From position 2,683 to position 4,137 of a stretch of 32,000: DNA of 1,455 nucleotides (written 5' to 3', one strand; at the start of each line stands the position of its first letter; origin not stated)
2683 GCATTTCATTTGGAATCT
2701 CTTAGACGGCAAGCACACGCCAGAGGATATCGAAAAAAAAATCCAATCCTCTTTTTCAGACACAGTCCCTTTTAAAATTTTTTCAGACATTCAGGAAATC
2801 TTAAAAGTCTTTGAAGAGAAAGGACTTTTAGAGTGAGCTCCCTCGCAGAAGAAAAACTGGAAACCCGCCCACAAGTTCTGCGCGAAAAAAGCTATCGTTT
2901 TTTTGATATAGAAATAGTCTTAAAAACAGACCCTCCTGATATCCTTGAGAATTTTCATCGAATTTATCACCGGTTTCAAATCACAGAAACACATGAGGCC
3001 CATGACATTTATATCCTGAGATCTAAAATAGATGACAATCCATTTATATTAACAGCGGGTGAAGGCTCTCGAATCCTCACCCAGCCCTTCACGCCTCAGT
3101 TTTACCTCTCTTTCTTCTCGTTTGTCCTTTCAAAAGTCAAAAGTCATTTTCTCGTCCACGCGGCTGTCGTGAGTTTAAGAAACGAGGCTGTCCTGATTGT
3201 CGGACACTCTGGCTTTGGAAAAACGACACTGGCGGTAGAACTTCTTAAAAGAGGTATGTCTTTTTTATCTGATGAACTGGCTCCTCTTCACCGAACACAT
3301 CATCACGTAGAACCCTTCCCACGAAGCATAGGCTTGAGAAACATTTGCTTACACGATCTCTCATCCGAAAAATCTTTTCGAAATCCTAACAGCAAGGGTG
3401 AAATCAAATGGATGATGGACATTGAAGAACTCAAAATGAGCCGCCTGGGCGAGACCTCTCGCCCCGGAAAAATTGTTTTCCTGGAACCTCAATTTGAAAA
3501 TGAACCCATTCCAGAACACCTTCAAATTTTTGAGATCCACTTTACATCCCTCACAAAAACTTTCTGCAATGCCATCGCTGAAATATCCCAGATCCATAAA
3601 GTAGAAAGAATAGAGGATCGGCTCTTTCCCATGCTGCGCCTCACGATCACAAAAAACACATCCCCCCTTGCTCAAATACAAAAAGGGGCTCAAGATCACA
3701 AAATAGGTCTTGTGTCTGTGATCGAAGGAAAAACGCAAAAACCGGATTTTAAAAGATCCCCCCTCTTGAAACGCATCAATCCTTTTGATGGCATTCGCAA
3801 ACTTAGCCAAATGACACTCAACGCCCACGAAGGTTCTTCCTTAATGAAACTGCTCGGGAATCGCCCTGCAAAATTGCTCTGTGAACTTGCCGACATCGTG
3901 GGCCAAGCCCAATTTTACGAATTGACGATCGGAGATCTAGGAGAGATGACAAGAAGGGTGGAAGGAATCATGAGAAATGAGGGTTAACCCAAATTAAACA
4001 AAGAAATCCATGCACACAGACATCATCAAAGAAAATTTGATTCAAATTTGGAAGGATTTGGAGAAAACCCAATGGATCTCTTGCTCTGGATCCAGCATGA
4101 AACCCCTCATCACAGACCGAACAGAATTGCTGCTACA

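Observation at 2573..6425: RiPP-like operon: RRE + HprK-like kinase + SipW-type peptidase + PF14907 nucleotidyltransferase + TPR, with no known core enzyme or precursor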

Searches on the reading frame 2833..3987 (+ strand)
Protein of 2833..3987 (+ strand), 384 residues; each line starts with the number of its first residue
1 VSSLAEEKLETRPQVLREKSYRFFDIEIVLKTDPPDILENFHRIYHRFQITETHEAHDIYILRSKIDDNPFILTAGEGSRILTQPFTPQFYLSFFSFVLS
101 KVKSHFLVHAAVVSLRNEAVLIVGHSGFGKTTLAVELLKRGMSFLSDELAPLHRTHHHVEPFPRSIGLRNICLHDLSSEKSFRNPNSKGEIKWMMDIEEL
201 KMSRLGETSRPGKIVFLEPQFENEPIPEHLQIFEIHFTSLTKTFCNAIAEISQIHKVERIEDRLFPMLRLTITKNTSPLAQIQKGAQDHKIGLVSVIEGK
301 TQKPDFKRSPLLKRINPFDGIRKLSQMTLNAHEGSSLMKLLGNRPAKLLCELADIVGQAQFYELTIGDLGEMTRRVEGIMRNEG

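Call 3: search_protein_families(library=pfam, proteins=[window:2833-3987:+], max_evalue=0.01)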
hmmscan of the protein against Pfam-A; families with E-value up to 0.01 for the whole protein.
window:2833-3987:+ (384 aa): 5 families
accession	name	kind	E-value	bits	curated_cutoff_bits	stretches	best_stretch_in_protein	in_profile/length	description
PF07475.17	Hpr_kinase_C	-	4.7e-08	33.2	33.3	1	105-157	6-58/171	HPr Serine kinase C-terminal domain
PF20720.3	nSTAND3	-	0.0008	19.6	27.2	1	115-143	15-43/155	Novel STAND NTPase 3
PF13191.12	AAA_16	-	0.0036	18.3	32.6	1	116-140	23-51/167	AAA ATPase domain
PF13671.12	AAA_33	-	0.0056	17.4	27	0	120-147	2-30/143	AAA domain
PF13238.12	AAA_18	-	0.0075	17.2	29.4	0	120-154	1-36/128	AAA domain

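Call 4: search_protein_families(library=ncbifam, proteins=[window:2833-3987:+], max_evalue=0.01)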
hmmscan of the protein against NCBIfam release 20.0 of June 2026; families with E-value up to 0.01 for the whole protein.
window:2833-3987:+ (384 aa): 5 families
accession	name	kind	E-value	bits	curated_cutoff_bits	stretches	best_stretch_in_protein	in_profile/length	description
TIGR04352.1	HprK_rel_A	equivalog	2.1e-14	53.3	200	1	100-173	91-164/280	HprK-related kinase A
TIGR00679.1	hpr-ser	equivalog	3.8e-09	36.2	240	1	97-155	123-181/300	HPr(Ser) kinase/phosphatase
TIGR04355.1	HprK_rel_B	hypoth_equivalog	1.6e-08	34.1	200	1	103-148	142-187/351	HprK-related kinase B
NF003883.0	PRK05428.2-1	equivalog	0.0001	21.8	252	1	107-156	17-66/189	HPr kinase/phosphorylase-related protein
NF005115.0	PRK06547.1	equivalog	0.0029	17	173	1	109-140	7-38/172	hypothetical protein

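Call 7: find_homologous_proteins(query=window:2833-3987:+, max_evalue=0.001)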
Query window:2833-3987:+ (384 aa): 34 proteins with E <= 0.001 among 6393 candidates.
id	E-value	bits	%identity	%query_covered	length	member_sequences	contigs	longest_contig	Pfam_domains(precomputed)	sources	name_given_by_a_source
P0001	6.3e-254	859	100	100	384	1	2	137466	PF07475.18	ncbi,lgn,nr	ncbi:MAG: hypothetical protein HYS08_05915 [Chlamydiae bacterium]|nr:hypothetical protein [Chlamydio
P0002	3.9e-94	334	44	94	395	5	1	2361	-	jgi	-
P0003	9.0e-94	332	45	95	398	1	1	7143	-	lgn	-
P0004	1.2e-93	332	44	98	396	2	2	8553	-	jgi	jgi:hypothetical protein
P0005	1.1e-88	316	42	99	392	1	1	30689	-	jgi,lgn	-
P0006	2.0e-88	315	42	99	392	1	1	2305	-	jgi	jgi:hypothetical protein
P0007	2.1e-82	295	41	94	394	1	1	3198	-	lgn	-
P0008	1.1e-78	283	39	99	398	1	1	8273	-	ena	-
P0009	3.7e-77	278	40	95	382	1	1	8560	-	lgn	-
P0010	2.7e-74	268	39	94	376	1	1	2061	-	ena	-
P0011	1.7e-57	213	33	96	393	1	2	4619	PF07475.18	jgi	-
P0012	1.6e-53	200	32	92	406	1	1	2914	PF07475.18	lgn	-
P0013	6.2e-53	198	32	99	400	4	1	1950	-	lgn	-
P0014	2.1e-51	193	32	95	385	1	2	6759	-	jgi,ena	jgi:hypothetical protein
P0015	4.6e-48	182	30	99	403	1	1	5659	-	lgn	-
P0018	1.4e-45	174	32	93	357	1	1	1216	PF07475.18,PF27840.1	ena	-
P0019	3.5e-45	173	33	94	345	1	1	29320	-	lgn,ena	-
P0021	1.6e-44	171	31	95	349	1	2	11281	-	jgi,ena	-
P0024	2.4e-42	163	30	95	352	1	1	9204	-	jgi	-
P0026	2.6e-39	153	30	94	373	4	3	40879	-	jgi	-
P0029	1.3e-36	144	30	92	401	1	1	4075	PF07475.18,PF27840.1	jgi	jgi:hypothetical protein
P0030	3.0e-35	140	32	72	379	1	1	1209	PF07475.18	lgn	-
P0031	8.1e-28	116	27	95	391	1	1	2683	PF27840.1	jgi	jgi:hypothetical protein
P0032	1.8e-26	111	26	96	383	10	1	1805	PF07475.18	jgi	-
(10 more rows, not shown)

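Call 8: find_encoding_contigs(protein=P0005, flank=10000, max_places=3)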
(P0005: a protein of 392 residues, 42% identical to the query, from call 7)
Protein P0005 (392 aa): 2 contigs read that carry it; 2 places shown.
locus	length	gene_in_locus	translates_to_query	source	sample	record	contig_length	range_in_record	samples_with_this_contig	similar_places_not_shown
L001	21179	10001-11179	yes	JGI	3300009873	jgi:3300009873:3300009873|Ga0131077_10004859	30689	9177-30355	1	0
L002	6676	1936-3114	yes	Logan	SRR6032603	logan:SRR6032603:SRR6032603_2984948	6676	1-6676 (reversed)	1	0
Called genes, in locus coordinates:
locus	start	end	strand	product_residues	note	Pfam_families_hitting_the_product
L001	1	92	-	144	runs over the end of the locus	-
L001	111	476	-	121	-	-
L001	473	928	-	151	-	PF00359:PTS_EIIA_2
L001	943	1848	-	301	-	PF00763:THF_DHG_CYH, PF02882:THF_DHG_CYH_C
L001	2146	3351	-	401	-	PF06347:SH3_4 (faint), PF08239:SH3_3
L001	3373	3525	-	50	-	-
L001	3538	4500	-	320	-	-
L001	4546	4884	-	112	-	PF03091:CutA1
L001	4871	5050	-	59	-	-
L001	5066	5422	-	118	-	PF04343:DUF488, PF22751:DUF488-N3a, PF22752:DUF488-N3i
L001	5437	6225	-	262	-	PF01476:LysM, PF03734:YkuD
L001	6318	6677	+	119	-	-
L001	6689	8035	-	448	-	PF13435:Cytochrome_C554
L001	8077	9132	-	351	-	PF07610:DUF1573, PF22067:Cep192_D3 (faint), PF22544:HYDIN_VesB_CFA65-like_Ig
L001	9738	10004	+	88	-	PF05402:PqqD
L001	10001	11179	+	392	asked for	-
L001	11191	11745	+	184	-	-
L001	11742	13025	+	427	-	PF14907:NTP_transf_5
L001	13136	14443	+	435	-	-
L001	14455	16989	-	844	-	PF07517:SecA_DEAD, PF01043:SecA_PP_bind, PF21090:P-loop_SecA, PF07516:SecA_SW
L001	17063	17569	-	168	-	-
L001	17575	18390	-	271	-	PF13191:AAA_16, PF13401:AAA_22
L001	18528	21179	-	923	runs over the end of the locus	PF00342:PGI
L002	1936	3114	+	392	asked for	-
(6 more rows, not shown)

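Call 9: find_encoding_contigs(protein=P0019, flank=10000, max_places=3)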
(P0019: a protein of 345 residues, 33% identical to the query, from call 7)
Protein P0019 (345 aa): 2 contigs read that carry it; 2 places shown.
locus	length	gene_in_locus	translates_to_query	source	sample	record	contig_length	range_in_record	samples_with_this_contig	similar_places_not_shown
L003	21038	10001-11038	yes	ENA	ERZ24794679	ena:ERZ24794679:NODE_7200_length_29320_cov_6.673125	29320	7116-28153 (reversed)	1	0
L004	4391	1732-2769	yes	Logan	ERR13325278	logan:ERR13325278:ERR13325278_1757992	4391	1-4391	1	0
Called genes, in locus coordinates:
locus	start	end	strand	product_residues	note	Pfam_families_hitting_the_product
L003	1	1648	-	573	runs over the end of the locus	PF03717:PBP_dimer, PF00905:Transpeptidase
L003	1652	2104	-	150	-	-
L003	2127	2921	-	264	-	PF04085:MreC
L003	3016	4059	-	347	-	PF06723:MreB_Mbl, PF00022:Actin (faint), PF11104:PilM_2 (faint), PF00012:HSP70, PF14450:FtsA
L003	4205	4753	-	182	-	PF01510:Amidase_2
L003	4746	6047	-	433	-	PF13167:GTP-bdg_N, PF16360:GTP-bdg_M, PF00009:GTP_EFTU (faint), PF01926:MMR_HSR1, PF02421:FeoB_N, PF19275:HflX_C (weak)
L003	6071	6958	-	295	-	PF01715:IPPT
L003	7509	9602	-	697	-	-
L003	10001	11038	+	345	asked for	-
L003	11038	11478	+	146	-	PF00717:Peptidase_S24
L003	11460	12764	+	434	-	PF14907:NTP_transf_5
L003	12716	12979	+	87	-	PF05402:PqqD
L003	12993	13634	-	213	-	PF04127:DFP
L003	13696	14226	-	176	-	PF02441:Flavoprotein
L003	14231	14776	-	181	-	PF00625:Guanylate_kin, PF03266:NTPase_1 (faint), PF13238:AAA_18, PF13671:AAA_33 (faint), PF20720:nSTAND3 (faint)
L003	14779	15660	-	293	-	PF03755:YicC-like_N, PF08340:YicC-like_C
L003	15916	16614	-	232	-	PF00215:OMPdecase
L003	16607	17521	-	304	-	PF01180:DHO_dh, PF01207:Dus (faint)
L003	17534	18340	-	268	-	PF00175:NAD_binding_1, PF10418:DHODB_Fe-S_bind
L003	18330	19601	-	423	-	PF01979:Amidohydro_1, PF07969:Amidohydro_3 (weak), PF12890:DHOase, PF07969:Amidohydro_3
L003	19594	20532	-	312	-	PF02729:OTCace_N, PF00185:OTCace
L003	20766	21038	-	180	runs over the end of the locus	PF00156:Pribosyltran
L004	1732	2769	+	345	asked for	-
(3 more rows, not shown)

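Call 10: find_encoding_contigs(protein=P0026, flank=10000, max_places=3)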
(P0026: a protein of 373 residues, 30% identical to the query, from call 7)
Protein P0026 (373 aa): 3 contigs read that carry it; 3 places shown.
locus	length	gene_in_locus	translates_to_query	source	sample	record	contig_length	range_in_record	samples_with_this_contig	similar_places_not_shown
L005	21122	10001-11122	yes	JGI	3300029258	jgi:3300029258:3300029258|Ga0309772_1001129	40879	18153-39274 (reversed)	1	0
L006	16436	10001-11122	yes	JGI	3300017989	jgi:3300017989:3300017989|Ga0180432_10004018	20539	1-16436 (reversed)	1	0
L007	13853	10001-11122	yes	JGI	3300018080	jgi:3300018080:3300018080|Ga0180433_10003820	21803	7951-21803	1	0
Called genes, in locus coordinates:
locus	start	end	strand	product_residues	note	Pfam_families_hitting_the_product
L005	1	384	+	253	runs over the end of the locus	PF04536:TPM_phosphatase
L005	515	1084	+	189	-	PF04011:LemA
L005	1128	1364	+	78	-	-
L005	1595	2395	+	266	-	PF00149:Metallophos, PF12850:Metallophos_2 (faint)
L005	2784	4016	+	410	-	PF01595:CNNM, PF00571:CBS, PF03471:CorC_HlyC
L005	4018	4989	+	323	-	PF01595:CNNM, PF00571:CBS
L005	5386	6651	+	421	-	PF05697:Trigger_N, PF00254:FKBP_C (weak), PF05698:Trigger_C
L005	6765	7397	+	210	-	PF00574:CLP_protease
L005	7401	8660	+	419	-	PF06689:zf-C4_ClpX, PF00493:MCM (weak), PF01078:Mg_chelatase (faint), PF05496:RuvB_N (weak), PF00004:AAA, PF07724:AAA_2, PF13401:AAA_22 (weak), PF10431:ClpB_D2-small, +1 more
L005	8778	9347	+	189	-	PF10531:SLBB (faint), PF12836:HHH_3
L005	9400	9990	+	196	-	-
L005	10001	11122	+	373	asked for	-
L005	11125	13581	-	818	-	PF13231:PMT_2 (weak)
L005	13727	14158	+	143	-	-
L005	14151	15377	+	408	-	PF14907:NTP_transf_5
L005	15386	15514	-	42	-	-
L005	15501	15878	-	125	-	PF05402:PqqD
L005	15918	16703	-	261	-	PF01522:Polysacc_deac_1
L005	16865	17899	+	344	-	PF12838:Fer4_7 (faint), PF13534:Fer4_17 (faint), PF13187:Fer4_9 (faint), PF13746:Fer4_18 (faint), PF12797:Fer4_2 (faint), PF13183:Fer4_8 (weak), PF17179:Fer4_22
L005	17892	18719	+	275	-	PF00970:FAD_binding_6 (weak), PF00175:NAD_binding_1, PF10418:DHODB_Fe-S_bind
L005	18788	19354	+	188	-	PF00037:Fer4 (faint), PF13237:Fer4_10 (faint), PF12800:Fer4_4 (faint), PF13484:Fer4_16 (faint), PF13247:Fer4_11, PF12838:Fer4_7 (weak), PF13187:Fer4_9 (weak)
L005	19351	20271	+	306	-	PF00146:NADHdh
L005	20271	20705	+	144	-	PF01058:Oxidored_q6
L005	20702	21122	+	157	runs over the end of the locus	PF00329:Complex1_30kDa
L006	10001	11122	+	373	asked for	-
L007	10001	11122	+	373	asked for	-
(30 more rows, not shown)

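Call 16: find_related_loci(query=A2, collection=genome_contigs, flank=8000)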
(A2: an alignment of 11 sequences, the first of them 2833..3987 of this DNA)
Query A2 (384 aa) in genome_contigs; peptide patterns used: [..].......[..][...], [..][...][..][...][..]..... (x = any residue, [..] = any of these).
600 stretches matched a pattern (row limit reached: there are more); 1 encode a relative of the query (tblastn E <= 1e-3); 1 distinct loci.
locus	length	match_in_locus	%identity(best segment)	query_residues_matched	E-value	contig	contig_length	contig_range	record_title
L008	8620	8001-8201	38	103-169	1e-8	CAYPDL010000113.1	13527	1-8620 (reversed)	MAG TPA_asm: uncultured Desulfobacteraceae bacterium isolate SRP178699_co1_442 genome assembly, contig: NODE_6041_length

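Call 18: find_encoding_contigs(protein=P0021, flank=10000, max_places=2)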
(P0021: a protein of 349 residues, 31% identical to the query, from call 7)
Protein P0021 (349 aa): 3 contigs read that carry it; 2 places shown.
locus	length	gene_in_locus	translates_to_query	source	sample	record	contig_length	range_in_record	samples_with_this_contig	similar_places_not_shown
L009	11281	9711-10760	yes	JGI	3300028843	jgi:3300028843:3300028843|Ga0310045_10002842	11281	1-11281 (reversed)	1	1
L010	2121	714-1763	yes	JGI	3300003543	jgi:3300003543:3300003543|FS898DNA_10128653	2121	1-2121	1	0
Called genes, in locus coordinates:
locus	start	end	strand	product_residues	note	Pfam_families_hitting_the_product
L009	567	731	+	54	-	-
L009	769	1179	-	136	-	PF00075:RNase_H, PF13456:RVT_3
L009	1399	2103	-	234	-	PF24481:CT398_CC, PF02591:Zn_ribbon_9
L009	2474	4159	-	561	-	PF03979:Sigma70_r1_1, PF00140:Sigma70_r1_2, PF04542:Sigma70_r2, PF04539:Sigma70_r3, PF04545:Sigma70_r4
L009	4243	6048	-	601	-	PF01807:Zn_ribbon_DnaG, PF08275:DNAG_N, PF01751:Toprim, PF13155:Toprim_2, PF13362:Toprim_3 (weak), PF13662:Toprim_4, PF10410:DnaB_bind (weak), PF08278:DnaG_DnaB_bind (weak)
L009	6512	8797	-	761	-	-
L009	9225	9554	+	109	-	PF18936:DUF5684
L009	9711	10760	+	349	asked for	-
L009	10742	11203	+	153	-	-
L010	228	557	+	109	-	PF18936:DUF5684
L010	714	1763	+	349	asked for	-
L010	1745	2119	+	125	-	?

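Call 19: find_encoding_contigs(protein=P0014, flank=10000, max_places=2)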
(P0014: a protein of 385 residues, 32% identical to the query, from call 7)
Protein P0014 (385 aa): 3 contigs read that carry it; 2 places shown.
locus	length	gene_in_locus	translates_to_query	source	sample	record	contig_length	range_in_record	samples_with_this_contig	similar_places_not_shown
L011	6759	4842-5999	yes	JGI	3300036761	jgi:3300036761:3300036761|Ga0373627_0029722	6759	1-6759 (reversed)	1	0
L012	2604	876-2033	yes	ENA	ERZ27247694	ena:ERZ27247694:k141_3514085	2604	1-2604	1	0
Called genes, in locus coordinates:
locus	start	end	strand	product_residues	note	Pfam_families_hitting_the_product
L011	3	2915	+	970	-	?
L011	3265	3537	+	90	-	PF05402:PqqD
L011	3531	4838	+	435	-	PF14907:NTP_transf_5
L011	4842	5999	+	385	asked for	-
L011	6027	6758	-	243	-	?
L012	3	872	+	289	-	?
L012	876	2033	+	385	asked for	-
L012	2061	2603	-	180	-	?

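Call 28: search_protein_families(library=ncbifam, proteins=[L008:7731-8573:+, L008:7453-7734:+, L008:6186-7409:+, L003:7509-9602:-, L005:11125-13581:-, L005:9400-9990:+, L011:3-2915:+, L003:11038-11478:+, L005:13727-14158:+, L005:15501-15878:-], max_evalue=0.001)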
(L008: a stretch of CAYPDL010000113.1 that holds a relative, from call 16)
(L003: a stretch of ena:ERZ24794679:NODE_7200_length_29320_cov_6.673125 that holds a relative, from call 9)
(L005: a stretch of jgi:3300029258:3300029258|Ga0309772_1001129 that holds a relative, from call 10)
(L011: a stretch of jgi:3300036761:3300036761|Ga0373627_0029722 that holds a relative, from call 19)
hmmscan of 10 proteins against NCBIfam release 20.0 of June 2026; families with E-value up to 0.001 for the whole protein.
L008:7731-8573:+ (280 aa): 3 families
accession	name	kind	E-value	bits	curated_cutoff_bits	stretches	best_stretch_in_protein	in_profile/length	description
TIGR04352.1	HprK_rel_A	equivalog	5.8e-29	101.1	200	1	82-273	85-278/280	HprK-related kinase A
TIGR04355.1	HprK_rel_B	hypoth_equivalog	2.6e-09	36.7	200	1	90-147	141-198/351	HprK-related kinase B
TIGR00679.1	hpr-ser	equivalog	0.00029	20.2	240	1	78-152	116-191/300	HPr(Ser) kinase/phosphatase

L008:7453-7734:+ (93 aa): 4 families
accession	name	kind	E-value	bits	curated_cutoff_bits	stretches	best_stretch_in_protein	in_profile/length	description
TIGR03859.1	PQQ_PqqD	equivalog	1.2e-10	41.1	46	1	25-84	23-79/81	pyrroloquinoline quinone biosynthesis peptide chaperone PqqD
NF002535.0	PRK02079.1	equivalog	8.6e-10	38.3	101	1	9-86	14-90/92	pyrroloquinoline quinone biosynthesis peptide chaperone PqqD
TIGR04248.1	SCM_PqqD_rel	equivalog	2.5e-07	30.8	100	1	14-80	10-72/84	SynChlorMet cassette protein ScmD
TIGR04302.1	geo_PqqD_fam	equivalog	1.9e-05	25.1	100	1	26-85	42-100/102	GeoRSP system PqqD family peptide chaperone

L008:6186-7409:+ (407 aa): 0 families

L003:7509-9602:- (697 aa): 0 families

L005:11125-13581:- (818 aa): 0 families

L005:9400-9990:+ (196 aa): 0 families

L011:3-2915:+ (970 aa): 3 families
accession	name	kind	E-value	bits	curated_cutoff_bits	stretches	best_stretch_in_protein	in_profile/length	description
NF038112.1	myxo_dep_M36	subfamily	3.4e-13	47.7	1500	1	740-875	1033-1169/1604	myxosortase-dependent M36 family metallopeptidase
NF038111.1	rhom_dep_M36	equivalog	1.1e-10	39.6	1700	1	757-876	1055-1167/1315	rhombosortase-dependent M36 family metallopeptidase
NF038128.1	choice_anch_J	domain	1.1e-05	25.7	30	1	738-872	60-162/162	choice-of-anchor J domain-containing protein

L003:11038-11478:+ (146 aa): 2 families
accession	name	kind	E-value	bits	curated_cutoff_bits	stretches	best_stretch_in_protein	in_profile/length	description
TIGR02228.1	sigpep_I_arch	equivalog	1.4e-11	44.5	51.85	1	25-136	37-149/158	signal peptidase I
TIGR02754.1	sod_Ni_protease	equivalog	3.3e-06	27.5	63.25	1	25-83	4-67/90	nickel-type superoxide dismutase maturation protease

L005:13727-14158:+ (143 aa): 1 family
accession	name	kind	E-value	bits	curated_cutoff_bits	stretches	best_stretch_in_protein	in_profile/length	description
TIGR02228.1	sigpep_I_arch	equivalog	6.8e-08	32.5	51.85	1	1-73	41-117/158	signal peptidase I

L005:15501-15878:- (125 aa): 6 families
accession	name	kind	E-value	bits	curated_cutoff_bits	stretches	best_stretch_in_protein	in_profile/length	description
TIGR04248.1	SCM_PqqD_rel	equivalog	1.4e-08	34.8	100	1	50-115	17-81/84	SynChlorMet cassette protein ScmD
NF033530.1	lasso_PqqD_Strm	exception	4.2e-07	30.1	70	1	37-114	1-77/78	lasso peptide biosynthesis PqqD family chaperone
TIGR03859.1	PQQ_PqqD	equivalog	4.7e-07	29.6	46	1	56-115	23-80/81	pyrroloquinoline quinone biosynthesis peptide chaperone PqqD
TIGR04353.1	PqqD_rel_X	equivalog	8e-05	23.5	35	1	45-115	1-73/74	HPr-rel-A system PqqD family peptide chaperone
NF002535.0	PRK02079.1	equivalog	0.0001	22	101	1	58-115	34-89/92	pyrroloquinoline quinone biosynthesis peptide chaperone PqqD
TIGR04302.1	geo_PqqD_fam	equivalog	0.00046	20.6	100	1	44-117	34-102/102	GeoRSP system PqqD family peptide chaperone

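Call 29: search_solved_structures(query=A1, max_evalue=1, show_alignments=2)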
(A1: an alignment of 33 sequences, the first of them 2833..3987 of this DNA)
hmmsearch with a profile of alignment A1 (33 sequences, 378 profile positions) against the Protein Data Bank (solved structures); distinct sequences matched with E-value up to 1: 28.
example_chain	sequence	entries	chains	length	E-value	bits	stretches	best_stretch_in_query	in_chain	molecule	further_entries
1ko7_A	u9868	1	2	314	8.5e-07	31.2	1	53-143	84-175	Hpr kinase/phosphatase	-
2qmh_A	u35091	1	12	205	0.0002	23.4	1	104-143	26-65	HPr kinase/phosphorylase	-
1jb1_A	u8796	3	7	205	0.0002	23.4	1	104-143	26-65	HPRK PROTEIN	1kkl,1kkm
3tqf_A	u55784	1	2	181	0.00024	23.1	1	104-152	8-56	Hpr(Ser) kinase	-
6c2u_A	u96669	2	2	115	0.00073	21.6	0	110-129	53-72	phosphate-loop protein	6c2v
1knx_A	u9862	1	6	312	0.0012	20.8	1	54-144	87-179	Probable HPr(Ser) kinase/phosphatase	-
7yji_A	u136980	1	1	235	0.0054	18.7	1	29-101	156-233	T4SS effector Lpg1083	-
9c76_A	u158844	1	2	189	0.047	15.6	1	107-134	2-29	Leucine-rich repeat serine/threonine-protein kinase 2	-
3tr0_A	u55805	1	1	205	0.098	14.5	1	112-134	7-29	Guanylate kinase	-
7yq0_A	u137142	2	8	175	0.13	14.2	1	115-135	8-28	Adenylyl-sulfate kinase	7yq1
5oql_Z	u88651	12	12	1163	0.22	13.4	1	114-150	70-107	Bms1 | Bms1-type G domain-containing protein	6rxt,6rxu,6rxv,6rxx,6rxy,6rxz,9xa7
6oje_A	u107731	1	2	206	0.31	12.9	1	108-134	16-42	Leucine-rich repeat serine/threonine-protein kinase 2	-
6xaf_A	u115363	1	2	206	0.32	12.8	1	108-134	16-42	Leucine-rich repeat serine/threonine-protein kinase 2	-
6ojf_A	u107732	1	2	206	0.33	12.8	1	108-134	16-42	Leucine-rich repeat serine/threonine-protein kinase 2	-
7znu_A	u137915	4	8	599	0.35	12.7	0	112-135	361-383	Beta-(1-->2)glucan export ATP-binding/permease protein NdvA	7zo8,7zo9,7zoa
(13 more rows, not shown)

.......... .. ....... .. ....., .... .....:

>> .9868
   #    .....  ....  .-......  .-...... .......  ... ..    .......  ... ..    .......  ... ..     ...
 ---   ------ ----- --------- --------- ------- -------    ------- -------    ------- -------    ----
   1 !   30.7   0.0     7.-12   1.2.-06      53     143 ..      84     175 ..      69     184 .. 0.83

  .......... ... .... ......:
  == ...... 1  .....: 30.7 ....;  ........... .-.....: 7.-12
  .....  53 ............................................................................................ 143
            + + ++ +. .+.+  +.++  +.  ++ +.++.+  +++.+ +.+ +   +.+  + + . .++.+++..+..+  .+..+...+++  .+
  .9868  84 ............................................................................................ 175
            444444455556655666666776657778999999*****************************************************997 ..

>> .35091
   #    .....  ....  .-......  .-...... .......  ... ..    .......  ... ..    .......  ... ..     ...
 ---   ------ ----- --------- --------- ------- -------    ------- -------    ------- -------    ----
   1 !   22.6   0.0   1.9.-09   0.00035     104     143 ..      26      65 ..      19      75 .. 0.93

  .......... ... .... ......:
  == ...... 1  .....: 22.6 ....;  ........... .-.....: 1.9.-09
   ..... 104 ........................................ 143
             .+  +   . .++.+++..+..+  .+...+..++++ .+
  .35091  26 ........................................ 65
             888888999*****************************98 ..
